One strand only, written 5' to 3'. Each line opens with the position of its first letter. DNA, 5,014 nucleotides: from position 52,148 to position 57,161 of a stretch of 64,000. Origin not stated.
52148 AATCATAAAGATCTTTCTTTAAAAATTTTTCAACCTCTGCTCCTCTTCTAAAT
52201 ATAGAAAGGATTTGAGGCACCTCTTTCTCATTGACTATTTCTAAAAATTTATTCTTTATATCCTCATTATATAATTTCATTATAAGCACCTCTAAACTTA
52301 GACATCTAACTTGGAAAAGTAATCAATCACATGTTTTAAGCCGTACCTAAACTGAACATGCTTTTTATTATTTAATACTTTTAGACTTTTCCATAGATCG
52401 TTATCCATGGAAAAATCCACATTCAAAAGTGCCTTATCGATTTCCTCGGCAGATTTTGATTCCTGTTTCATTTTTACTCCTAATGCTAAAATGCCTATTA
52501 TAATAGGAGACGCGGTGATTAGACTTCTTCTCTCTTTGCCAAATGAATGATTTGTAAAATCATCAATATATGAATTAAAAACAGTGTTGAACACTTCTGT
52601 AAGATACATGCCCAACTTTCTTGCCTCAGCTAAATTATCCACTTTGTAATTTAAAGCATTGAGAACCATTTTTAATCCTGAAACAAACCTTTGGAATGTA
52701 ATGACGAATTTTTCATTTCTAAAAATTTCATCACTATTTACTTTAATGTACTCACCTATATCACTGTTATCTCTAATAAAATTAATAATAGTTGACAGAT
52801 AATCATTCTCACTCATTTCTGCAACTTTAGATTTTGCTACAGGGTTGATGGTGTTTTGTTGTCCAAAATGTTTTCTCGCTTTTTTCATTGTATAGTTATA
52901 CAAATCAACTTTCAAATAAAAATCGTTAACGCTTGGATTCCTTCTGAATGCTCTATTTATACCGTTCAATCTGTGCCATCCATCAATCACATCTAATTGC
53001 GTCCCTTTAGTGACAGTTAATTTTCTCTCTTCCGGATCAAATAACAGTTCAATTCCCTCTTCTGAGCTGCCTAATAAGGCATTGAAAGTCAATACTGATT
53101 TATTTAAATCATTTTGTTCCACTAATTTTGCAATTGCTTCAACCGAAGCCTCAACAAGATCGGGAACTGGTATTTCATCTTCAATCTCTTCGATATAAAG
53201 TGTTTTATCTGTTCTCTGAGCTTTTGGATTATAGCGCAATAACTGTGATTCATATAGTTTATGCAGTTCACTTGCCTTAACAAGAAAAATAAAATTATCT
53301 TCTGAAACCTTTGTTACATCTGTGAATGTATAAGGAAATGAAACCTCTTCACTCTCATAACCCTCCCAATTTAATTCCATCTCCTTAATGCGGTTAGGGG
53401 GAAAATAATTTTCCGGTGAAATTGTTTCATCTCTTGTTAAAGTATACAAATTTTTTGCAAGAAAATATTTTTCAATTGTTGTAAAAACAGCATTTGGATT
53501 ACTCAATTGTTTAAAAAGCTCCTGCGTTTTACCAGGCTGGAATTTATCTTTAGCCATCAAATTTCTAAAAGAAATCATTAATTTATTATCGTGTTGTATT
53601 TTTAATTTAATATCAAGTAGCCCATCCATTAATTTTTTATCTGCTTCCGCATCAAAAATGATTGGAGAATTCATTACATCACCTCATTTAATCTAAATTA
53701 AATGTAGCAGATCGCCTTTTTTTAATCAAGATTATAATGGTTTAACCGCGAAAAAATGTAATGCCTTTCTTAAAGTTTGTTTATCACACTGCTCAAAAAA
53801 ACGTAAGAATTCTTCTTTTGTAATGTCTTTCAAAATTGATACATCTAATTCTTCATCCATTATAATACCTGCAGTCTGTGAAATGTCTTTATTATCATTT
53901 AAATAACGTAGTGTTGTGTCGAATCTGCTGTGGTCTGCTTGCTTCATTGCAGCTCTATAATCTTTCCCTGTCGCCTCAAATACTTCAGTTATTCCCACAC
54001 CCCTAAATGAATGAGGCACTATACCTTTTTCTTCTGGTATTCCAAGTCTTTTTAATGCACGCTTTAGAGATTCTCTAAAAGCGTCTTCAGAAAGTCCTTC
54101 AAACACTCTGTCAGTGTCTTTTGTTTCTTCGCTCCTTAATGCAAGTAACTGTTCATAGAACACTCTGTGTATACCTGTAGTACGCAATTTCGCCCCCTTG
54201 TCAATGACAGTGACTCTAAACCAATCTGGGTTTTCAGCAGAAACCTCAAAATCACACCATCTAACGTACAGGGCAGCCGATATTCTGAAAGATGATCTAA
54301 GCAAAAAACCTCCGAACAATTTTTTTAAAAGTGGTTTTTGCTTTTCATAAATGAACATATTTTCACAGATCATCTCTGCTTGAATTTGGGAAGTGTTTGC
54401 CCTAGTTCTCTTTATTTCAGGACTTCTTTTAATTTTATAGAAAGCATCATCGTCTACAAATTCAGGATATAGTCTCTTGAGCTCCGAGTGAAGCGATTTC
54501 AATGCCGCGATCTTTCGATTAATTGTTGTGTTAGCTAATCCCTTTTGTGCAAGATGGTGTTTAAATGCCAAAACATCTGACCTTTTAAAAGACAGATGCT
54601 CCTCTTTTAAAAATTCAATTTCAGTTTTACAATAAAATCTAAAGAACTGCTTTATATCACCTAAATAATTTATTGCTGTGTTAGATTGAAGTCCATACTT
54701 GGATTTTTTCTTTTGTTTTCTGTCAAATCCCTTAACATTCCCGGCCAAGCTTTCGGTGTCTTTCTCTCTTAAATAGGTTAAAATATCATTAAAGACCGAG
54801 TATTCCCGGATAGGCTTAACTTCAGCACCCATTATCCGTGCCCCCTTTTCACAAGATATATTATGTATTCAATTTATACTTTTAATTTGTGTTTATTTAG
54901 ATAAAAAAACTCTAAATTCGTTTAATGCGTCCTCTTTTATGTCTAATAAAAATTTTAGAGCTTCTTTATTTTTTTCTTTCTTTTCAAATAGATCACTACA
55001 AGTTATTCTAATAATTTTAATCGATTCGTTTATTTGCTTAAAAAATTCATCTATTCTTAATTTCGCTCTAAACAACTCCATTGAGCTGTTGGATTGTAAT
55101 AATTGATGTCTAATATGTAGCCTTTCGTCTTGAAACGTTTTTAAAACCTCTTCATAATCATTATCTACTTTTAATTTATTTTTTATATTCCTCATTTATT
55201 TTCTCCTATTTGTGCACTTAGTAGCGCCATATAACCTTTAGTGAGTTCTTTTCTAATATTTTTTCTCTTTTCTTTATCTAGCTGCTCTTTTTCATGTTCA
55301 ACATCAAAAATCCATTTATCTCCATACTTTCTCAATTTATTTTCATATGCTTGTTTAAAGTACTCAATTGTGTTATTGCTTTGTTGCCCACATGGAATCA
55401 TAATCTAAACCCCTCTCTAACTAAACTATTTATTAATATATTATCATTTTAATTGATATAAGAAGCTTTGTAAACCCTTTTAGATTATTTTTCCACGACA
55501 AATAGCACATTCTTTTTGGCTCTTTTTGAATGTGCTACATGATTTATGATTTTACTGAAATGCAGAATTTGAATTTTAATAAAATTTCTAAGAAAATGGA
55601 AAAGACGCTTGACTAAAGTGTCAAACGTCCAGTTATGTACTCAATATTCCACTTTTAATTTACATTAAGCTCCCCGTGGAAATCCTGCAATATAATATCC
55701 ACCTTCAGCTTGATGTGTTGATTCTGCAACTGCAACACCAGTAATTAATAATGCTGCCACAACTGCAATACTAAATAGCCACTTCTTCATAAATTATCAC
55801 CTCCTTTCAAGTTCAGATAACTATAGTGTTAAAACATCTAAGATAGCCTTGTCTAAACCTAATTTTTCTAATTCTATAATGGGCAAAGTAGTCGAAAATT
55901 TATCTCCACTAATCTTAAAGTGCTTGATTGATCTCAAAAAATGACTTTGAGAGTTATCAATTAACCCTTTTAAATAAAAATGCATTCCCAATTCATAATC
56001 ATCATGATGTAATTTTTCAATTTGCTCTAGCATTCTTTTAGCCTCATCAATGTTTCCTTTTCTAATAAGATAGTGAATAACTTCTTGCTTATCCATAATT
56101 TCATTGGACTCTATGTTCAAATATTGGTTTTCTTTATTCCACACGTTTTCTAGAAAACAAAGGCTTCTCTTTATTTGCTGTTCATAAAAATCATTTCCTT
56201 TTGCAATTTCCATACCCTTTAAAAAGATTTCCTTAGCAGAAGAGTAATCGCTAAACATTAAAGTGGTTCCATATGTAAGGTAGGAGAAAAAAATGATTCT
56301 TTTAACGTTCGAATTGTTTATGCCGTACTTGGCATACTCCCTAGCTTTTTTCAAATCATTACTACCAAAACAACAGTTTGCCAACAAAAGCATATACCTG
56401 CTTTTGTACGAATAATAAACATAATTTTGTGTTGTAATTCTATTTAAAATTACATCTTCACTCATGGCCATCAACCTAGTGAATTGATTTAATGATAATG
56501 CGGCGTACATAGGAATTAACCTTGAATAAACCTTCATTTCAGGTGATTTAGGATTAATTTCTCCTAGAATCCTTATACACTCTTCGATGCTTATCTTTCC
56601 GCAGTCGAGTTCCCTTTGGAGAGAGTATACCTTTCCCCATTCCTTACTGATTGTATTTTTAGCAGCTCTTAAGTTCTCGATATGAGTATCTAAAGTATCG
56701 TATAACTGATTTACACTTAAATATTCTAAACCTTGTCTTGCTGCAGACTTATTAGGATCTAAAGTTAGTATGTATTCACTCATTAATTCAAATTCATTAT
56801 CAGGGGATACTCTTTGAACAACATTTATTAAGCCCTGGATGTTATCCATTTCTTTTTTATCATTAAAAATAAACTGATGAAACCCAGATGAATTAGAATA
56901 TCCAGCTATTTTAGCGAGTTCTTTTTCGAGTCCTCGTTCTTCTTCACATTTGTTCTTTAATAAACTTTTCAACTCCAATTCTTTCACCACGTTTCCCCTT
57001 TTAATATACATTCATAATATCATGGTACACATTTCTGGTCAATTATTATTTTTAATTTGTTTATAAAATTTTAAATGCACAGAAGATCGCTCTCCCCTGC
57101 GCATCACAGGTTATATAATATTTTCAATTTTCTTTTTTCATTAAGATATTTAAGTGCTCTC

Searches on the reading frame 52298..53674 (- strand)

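Call 49: search_protein_families(library=phrogs, proteins=[window:52298-53674:-], max_evalue=0.00001)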
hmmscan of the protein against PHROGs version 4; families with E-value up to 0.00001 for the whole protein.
window:52298-53674:- (458 aa): 1 family
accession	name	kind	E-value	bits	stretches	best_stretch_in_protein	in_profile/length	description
phrog_5732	-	unknown function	3.1e-93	314.1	1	23-457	15-439/441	-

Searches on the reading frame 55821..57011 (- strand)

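Call 50: search_protein_families(library=phrogs, proteins=[window:55821-57011:-], max_evalue=0.0001)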
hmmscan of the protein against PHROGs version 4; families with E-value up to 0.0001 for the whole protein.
window:55821-57011:- (396 aa): 1 family
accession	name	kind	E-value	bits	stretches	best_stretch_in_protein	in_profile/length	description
phrog_1728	-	transcription regulation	5e-58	197.9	1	17-386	7-378/380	transcriptional regulator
